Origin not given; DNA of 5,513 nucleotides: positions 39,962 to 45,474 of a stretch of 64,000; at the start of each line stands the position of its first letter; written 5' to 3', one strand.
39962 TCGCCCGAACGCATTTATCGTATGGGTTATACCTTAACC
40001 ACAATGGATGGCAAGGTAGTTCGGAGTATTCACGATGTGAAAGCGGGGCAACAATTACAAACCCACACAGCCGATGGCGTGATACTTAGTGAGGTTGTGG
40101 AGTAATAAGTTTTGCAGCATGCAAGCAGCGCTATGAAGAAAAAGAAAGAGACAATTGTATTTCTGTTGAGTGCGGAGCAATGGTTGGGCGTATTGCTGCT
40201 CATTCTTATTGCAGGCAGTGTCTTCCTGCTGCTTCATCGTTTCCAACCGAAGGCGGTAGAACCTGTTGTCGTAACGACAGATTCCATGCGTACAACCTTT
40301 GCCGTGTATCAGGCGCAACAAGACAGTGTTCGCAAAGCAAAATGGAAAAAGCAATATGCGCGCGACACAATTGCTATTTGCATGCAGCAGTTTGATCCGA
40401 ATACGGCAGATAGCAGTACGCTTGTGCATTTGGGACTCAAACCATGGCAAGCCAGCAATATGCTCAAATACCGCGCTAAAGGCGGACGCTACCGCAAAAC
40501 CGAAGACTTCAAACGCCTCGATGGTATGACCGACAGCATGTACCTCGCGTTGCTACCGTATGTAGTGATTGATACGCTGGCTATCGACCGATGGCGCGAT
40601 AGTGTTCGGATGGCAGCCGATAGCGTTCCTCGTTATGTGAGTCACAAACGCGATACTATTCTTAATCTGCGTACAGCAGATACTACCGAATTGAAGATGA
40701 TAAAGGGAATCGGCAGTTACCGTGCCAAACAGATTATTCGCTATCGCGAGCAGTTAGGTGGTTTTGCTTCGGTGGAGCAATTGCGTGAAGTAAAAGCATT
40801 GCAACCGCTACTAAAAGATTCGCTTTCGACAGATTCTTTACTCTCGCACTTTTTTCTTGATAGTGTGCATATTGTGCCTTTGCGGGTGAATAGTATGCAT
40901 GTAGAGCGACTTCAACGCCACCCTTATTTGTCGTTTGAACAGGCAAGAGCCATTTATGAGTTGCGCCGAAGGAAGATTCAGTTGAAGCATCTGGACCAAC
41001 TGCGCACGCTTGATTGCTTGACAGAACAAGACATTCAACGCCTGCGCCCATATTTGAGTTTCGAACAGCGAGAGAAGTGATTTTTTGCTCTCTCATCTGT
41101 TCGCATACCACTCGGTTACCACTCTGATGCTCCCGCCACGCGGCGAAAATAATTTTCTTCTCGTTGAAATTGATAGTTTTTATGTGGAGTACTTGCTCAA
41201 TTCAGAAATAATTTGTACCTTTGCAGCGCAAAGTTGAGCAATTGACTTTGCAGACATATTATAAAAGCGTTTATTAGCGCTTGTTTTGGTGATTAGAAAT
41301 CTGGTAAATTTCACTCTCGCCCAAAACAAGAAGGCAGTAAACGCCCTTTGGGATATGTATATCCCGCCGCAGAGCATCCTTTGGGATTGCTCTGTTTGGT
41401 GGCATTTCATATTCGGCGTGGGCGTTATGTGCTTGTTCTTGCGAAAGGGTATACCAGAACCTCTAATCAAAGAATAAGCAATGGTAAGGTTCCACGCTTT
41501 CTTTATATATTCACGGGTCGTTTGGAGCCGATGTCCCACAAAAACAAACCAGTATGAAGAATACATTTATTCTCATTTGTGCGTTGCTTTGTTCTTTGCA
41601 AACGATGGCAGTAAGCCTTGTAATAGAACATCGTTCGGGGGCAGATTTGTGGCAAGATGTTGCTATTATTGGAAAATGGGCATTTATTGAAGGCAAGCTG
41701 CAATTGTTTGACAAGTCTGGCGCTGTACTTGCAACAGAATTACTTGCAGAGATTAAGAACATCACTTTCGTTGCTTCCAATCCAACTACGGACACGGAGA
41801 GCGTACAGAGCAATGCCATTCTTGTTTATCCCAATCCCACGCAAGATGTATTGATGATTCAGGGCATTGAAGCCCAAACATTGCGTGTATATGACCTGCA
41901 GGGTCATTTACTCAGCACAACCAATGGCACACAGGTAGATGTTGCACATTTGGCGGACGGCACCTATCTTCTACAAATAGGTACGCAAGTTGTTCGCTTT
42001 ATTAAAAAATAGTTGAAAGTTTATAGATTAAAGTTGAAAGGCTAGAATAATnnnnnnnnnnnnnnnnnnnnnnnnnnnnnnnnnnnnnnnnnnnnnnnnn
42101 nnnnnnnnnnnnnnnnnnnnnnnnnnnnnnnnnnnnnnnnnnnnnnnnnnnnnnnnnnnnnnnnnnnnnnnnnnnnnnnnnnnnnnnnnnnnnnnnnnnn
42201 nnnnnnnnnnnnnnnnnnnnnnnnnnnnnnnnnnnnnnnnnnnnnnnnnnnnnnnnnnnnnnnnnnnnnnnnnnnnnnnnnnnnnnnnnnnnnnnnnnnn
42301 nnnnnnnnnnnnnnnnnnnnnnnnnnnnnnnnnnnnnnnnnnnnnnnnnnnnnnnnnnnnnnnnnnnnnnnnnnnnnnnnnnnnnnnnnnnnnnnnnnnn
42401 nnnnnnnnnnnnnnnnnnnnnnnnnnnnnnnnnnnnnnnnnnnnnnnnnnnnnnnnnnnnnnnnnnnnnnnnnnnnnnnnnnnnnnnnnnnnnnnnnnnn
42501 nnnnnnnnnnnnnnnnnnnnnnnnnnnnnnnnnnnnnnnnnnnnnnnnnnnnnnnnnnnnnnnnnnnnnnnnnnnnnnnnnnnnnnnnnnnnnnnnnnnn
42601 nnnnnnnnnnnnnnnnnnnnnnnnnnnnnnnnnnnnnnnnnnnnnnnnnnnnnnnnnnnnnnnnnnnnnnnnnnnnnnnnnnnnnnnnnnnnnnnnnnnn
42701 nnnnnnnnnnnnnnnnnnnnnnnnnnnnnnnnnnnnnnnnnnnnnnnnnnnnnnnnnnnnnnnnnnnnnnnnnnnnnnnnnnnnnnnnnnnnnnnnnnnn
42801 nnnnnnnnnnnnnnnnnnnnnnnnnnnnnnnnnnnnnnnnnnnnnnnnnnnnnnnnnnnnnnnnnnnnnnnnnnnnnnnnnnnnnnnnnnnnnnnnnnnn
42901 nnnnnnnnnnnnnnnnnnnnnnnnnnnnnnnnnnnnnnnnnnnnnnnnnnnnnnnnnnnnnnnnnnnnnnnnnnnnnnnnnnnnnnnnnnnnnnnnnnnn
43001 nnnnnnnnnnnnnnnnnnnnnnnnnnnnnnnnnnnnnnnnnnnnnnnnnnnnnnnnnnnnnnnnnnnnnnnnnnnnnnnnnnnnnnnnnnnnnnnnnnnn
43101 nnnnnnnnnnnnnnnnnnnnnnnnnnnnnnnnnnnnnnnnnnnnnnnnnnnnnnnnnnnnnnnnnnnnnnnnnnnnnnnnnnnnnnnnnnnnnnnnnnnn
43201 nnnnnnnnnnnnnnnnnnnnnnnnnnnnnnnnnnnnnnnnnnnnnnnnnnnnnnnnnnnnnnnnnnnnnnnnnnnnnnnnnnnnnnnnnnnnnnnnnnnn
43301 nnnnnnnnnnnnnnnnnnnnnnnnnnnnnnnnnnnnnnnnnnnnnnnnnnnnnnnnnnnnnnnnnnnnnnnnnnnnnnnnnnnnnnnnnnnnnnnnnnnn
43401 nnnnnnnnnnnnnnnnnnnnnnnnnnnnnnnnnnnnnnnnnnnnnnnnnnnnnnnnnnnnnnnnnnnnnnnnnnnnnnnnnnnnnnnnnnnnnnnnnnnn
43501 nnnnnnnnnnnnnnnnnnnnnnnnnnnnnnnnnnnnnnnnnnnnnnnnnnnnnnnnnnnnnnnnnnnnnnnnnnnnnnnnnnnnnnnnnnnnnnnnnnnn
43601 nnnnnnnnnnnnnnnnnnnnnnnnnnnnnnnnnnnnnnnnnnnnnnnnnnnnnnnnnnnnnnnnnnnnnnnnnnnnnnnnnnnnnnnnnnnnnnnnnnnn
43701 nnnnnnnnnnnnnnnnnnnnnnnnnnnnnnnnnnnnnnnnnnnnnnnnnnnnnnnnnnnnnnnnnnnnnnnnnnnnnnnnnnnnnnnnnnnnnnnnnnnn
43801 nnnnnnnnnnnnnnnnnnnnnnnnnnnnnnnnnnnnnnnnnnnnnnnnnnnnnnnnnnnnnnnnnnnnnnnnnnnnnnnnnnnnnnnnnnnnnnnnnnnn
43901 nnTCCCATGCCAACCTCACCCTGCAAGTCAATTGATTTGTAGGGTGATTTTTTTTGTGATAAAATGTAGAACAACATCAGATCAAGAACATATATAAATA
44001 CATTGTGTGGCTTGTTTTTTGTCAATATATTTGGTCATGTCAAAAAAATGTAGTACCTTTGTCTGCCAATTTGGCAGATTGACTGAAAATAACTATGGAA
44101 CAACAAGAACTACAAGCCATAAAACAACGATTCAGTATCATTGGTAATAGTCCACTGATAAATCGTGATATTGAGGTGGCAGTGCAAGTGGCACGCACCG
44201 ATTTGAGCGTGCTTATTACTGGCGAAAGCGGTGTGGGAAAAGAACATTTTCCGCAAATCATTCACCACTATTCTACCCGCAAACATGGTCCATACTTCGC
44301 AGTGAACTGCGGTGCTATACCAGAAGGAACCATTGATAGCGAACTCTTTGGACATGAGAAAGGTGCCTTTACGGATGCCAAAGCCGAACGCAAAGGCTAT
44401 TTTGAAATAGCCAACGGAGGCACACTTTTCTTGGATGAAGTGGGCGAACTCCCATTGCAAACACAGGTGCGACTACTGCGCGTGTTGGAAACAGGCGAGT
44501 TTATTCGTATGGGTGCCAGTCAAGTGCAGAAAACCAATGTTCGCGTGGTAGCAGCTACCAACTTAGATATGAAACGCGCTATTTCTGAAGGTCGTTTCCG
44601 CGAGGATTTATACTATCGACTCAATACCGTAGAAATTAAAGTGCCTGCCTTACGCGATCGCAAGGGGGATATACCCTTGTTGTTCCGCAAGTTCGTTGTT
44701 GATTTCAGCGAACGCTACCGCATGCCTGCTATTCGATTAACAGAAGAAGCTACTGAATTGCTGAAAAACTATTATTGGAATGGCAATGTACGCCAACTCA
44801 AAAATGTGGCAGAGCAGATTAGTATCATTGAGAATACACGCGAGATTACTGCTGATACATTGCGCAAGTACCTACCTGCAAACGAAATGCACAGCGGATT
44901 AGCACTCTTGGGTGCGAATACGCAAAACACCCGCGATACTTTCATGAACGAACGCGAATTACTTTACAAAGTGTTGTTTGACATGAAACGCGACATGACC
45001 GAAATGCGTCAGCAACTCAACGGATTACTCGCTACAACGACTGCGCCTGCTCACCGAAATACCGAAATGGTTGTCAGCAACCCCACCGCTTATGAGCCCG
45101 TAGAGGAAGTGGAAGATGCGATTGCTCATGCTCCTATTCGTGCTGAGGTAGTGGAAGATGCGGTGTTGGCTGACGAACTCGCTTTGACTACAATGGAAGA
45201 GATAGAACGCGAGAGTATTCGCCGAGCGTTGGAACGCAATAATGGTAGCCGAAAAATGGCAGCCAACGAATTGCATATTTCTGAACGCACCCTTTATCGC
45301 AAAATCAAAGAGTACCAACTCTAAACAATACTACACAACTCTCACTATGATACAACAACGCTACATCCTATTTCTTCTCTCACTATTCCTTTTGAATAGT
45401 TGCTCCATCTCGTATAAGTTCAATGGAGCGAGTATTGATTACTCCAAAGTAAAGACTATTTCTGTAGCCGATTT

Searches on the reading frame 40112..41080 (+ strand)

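Call 85: search_protein_families(library=pfam, proteins=[window:40112-41080:+])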
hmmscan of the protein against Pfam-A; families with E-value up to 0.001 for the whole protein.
window:40112-41080:+ (322 aa): 5 families
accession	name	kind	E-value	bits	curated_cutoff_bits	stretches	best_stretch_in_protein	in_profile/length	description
PF12836.13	HHH_3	-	1.2e-33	115.4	27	3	184-232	6-54/65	Helix-hairpin-helix motif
PF21687.3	T2SSK_1st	-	3e-07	31.6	26.2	0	115-153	66-104/107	Type II secretion system (T2SS), protein K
PF14579.12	HHH_6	-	1.6e-05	25.5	25.6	0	194-226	27-59/90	Helix-hairpin-helix motif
PF03934.19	T2SSK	-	5.5e-05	23.9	24.2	0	196-233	14-50/63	Type II secretion system (T2SS), protein K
PF00633.29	HHH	-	0.00056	20.1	24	0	184-211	3-30/30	Helix-hairpin-helix motif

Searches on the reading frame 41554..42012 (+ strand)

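Call 85: search_protein_families(library=pfam, proteins=[window:41554-42012:+])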
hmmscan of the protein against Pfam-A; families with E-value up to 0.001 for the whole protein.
window:41554-42012:+ (152 aa): 1 family
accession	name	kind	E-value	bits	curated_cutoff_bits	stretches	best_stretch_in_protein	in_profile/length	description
PF18962.6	Por_Secre_tail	-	3.2e-11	43.8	27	1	91-152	1-72/75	Secretion system C-terminal sorting domain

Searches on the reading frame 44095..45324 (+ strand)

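Call 86: search_protein_families(library=pfam, proteins=[window:44095-45324:+])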
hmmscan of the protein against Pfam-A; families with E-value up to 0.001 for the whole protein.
window:44095-45324:+ (409 aa): 7 families
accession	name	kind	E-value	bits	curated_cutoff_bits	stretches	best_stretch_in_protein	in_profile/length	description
PF00158.32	Sigma54_activat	-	2.3e-67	226.3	20.2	1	15-181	1-167/168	Sigma-54 interaction domain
PF25601.1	AAA_lid_14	-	4.9e-21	74.8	27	1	187-264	1-78/87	AAA+ ATPase lid domain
PF14532.12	Sigma54_activ_2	-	4e-18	66.4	25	1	17-186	2-138/138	Sigma-54 interaction domain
PF02954.25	HTH_8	-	1.3e-12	47.7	22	1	366-407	1-42/42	Bacterial regulatory protein, Fis family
PF07728.20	AAA_5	-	2e-07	31.5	22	1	39-159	2-125/139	AAA domain (dynein-related subfamily)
PF18024.7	HTH_50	-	0.00017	21.6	27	1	367-409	8-49/50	Helix-turn-helix domain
PF07724.20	AAA_2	-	0.00024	21.6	27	0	37-168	4-136/166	AAA domain (Cdc48 subfamily)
